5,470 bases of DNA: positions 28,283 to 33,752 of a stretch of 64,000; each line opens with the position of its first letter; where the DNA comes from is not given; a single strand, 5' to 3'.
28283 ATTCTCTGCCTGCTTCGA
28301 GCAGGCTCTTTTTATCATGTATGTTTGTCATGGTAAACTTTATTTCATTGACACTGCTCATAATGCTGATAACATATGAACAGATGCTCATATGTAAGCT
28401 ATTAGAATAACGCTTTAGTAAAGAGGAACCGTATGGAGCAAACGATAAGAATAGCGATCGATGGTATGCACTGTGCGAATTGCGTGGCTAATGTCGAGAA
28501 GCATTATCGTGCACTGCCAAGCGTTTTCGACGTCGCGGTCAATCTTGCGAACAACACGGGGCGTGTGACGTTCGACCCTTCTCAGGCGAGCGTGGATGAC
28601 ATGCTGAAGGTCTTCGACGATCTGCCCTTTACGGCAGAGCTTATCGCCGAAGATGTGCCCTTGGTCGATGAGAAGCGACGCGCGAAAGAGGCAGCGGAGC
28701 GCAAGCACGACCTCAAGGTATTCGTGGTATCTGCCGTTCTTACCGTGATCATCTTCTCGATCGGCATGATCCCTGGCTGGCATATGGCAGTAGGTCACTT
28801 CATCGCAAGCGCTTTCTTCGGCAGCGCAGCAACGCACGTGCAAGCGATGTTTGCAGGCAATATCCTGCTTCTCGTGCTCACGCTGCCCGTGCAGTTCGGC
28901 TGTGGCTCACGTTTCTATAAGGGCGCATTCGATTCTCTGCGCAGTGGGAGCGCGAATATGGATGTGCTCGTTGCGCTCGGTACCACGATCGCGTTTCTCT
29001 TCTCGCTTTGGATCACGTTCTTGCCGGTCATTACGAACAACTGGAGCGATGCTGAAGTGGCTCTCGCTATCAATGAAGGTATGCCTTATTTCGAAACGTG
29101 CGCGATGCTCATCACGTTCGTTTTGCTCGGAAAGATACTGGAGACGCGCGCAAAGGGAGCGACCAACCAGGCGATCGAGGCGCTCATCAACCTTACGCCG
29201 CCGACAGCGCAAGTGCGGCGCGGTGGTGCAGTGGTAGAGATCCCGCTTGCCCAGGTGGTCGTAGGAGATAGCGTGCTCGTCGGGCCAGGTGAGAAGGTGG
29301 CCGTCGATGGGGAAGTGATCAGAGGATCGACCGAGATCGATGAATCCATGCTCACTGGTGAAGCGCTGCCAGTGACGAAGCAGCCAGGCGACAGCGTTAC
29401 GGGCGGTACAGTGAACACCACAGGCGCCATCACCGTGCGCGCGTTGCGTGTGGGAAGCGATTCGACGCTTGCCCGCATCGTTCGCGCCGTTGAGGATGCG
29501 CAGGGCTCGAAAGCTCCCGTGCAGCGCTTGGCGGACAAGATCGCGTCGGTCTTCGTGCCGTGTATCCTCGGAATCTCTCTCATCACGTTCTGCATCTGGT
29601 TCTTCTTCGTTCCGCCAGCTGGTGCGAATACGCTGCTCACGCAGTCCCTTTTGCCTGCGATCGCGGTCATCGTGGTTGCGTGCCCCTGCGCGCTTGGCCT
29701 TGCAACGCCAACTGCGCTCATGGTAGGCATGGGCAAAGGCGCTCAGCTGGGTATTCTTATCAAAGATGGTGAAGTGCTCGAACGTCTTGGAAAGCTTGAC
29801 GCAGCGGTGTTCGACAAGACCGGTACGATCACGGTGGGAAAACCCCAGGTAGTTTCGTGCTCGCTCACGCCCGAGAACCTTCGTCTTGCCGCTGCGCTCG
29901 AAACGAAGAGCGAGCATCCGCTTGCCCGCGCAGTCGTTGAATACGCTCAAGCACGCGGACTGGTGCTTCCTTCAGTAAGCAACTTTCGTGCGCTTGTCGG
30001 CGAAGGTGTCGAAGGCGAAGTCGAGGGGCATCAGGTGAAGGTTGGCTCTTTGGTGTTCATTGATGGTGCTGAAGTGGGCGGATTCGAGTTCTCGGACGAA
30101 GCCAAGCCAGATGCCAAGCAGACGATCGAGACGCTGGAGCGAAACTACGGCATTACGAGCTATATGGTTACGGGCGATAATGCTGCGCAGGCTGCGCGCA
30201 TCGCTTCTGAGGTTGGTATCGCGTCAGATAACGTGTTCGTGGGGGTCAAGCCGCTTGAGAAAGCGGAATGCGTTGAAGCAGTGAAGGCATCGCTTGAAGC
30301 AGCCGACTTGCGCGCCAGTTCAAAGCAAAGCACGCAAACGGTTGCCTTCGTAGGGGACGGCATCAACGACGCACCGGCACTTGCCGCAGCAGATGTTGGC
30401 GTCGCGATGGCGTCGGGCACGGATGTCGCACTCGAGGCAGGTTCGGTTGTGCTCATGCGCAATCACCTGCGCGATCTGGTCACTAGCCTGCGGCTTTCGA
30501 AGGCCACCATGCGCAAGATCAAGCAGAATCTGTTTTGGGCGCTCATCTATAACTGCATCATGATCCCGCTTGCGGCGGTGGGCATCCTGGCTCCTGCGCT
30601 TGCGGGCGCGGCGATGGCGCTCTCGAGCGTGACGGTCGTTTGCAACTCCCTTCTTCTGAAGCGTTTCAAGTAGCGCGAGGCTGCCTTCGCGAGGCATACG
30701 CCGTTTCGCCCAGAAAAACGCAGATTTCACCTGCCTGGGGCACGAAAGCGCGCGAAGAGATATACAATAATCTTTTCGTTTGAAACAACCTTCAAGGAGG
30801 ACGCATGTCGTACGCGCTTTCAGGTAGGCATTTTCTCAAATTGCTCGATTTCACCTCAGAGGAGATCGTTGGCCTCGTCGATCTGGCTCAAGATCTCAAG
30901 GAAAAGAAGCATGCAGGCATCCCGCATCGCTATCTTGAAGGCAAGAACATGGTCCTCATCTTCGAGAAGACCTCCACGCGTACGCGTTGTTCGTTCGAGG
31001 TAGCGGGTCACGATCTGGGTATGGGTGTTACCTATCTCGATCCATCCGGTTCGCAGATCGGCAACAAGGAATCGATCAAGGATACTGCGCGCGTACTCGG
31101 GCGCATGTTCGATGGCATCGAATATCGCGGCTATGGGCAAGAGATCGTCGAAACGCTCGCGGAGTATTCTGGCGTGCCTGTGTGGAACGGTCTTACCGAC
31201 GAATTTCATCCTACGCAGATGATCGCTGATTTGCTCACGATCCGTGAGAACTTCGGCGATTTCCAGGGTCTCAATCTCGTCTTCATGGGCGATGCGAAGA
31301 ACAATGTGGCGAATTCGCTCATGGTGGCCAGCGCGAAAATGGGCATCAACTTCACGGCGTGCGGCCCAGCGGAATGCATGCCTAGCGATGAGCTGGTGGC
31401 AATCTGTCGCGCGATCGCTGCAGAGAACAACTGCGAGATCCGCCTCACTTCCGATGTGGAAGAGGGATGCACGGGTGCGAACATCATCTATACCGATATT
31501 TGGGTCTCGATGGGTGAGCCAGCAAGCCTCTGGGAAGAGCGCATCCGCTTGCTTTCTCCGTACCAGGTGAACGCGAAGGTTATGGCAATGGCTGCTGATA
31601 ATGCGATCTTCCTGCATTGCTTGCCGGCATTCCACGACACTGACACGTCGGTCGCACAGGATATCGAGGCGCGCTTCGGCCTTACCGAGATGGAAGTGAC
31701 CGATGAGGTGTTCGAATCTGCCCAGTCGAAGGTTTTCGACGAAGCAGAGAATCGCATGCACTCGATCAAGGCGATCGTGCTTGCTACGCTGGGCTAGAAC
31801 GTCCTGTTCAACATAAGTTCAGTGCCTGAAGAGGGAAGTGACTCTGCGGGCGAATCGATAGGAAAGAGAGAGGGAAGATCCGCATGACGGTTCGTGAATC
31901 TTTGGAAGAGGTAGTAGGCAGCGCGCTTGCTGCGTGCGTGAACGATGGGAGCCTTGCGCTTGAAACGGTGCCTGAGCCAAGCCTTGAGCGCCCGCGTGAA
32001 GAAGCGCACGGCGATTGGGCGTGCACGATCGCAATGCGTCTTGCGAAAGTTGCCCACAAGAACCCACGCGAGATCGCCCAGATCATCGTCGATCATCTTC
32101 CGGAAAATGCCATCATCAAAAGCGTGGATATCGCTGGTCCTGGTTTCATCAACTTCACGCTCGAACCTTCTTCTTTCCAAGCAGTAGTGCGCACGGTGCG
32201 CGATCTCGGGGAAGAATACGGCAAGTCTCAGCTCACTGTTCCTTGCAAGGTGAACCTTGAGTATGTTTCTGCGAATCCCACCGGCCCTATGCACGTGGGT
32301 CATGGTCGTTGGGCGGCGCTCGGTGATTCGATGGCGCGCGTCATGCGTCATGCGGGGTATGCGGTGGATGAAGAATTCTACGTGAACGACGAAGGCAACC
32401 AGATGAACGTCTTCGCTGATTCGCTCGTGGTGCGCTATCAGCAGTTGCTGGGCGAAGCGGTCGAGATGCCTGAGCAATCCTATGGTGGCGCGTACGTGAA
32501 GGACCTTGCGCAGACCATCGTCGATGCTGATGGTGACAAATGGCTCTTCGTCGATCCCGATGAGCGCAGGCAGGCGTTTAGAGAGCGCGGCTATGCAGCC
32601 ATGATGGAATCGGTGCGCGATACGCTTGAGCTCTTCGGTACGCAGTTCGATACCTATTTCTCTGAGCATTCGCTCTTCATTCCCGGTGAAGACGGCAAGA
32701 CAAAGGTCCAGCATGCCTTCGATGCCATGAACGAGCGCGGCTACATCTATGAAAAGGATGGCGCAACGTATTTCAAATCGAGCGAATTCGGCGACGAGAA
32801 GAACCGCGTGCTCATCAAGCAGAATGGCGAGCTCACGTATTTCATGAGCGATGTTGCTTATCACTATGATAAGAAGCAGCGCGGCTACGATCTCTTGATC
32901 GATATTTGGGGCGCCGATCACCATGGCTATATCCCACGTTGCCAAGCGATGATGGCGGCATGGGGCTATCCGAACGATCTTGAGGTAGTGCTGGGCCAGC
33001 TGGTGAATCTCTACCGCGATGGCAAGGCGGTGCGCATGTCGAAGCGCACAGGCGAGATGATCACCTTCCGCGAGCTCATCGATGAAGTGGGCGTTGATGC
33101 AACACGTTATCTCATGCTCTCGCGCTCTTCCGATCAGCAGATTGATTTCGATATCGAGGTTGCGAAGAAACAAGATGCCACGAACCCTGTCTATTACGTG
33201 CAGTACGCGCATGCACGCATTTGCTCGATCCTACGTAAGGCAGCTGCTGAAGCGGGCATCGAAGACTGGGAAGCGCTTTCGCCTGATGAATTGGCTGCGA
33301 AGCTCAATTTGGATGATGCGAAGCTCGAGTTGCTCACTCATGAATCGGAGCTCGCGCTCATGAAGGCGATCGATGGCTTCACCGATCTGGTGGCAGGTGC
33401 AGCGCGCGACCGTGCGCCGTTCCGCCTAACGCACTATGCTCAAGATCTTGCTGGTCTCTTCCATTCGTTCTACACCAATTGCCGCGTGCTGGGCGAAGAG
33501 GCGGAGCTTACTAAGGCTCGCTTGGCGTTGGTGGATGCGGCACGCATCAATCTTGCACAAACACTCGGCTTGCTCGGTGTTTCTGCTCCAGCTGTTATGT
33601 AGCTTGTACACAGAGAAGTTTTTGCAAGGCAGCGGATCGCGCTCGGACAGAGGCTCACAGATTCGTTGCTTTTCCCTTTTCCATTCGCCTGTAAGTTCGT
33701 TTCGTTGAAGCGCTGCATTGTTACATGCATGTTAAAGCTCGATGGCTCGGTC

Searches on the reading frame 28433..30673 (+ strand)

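Call 25: search_protein_families(library=pfam, proteins=[window:28433-30673:+])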
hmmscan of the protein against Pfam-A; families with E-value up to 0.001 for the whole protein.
window:28433-30673:+ (746 aa): 5 families
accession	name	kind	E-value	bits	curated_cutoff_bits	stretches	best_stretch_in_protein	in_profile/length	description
PF00122.25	E1-E2_ATPase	-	7.1e-62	208.6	28.1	1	253-438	1-180/181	E1-E2 ATPase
PF00702.32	Hydrolase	-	1.1e-25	91.6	26.4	1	456-654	2-191/191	haloacid dehalogenase-like hydrolase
PF00403.32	HMA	-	2.3e-10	41.1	24.8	1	7-57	2-52/62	Heavy-metal-associated domain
PF12710.13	HAD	-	1.1e-05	26.4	27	1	557-650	86-188/189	haloacid dehalogenase-like hydrolase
PF08282.18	Hydrolase_3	-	0.00032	20.9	20.9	1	633-677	202-246/255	haloacid dehalogenase-like hydrolase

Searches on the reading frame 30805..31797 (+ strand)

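Call 25: search_protein_families(library=pfam, proteins=[window:30805-31797:+])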
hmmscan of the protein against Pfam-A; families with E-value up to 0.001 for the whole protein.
window:30805-31797:+ (330 aa): 2 families
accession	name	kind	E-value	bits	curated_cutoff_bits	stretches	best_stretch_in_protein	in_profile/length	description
PF00185.30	OTCace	-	3e-51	174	29.4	1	154-326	1-155/157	Aspartate/ornithine carbamoyltransferase, Asp/Orn binding domain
PF02729.26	OTCace_N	-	1.8e-49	168.1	29.9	1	8-148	1-148/148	Aspartate/ornithine carbamoyltransferase, carbamoyl-P binding domain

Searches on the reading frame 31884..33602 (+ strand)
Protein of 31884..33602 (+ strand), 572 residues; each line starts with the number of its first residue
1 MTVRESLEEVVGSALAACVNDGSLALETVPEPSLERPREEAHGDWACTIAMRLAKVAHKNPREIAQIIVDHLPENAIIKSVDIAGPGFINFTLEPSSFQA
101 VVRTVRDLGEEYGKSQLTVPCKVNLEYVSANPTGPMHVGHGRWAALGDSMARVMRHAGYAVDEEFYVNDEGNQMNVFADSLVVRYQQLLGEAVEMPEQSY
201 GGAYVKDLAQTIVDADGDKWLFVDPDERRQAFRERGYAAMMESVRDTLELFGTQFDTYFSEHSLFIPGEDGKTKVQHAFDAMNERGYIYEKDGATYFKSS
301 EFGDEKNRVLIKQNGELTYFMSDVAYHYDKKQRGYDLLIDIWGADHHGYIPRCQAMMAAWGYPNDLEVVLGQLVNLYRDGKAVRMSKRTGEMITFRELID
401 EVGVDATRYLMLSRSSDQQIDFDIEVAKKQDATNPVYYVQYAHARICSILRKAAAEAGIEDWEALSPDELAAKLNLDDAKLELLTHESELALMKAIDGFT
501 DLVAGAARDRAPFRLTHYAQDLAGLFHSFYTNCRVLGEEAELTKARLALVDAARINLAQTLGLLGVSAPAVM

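Call 25: search_protein_families(library=pfam, proteins=[window:31884-33602:+])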
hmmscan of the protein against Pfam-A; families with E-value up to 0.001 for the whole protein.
window:31884-33602:+ (572 aa): 6 families
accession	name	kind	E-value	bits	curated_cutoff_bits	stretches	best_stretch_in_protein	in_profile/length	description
PF05746.21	DALR_1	-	2.1e-31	108.9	22.3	1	439-572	1-117/117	DALR anticodon binding domain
PF03485.21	Arg_tRNA_synt_N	-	1.3e-24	87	21.5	1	7-93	3-85/85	Arginyl tRNA synthetase N terminal domain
PF00750.26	tRNA-synt_1d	-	6.5e-18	65.2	23.3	1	116-411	15-307/349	tRNA synthetases class I (R), catalytic domain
PF09334.17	tRNA-synt_1g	-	2.1e-06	27.2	20.1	0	382-434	325-376/391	tRNA synthetases class I (M)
PF00133.28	tRNA-synt_1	-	3.1e-05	23.3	22.7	0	376-421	367-412/414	tRNA synthetases class I (I, L, M and V)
PF01406.26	tRNA-synt_1e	-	0.00024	21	27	0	384-425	253-294/301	tRNA synthetases class I (C) catalytic domain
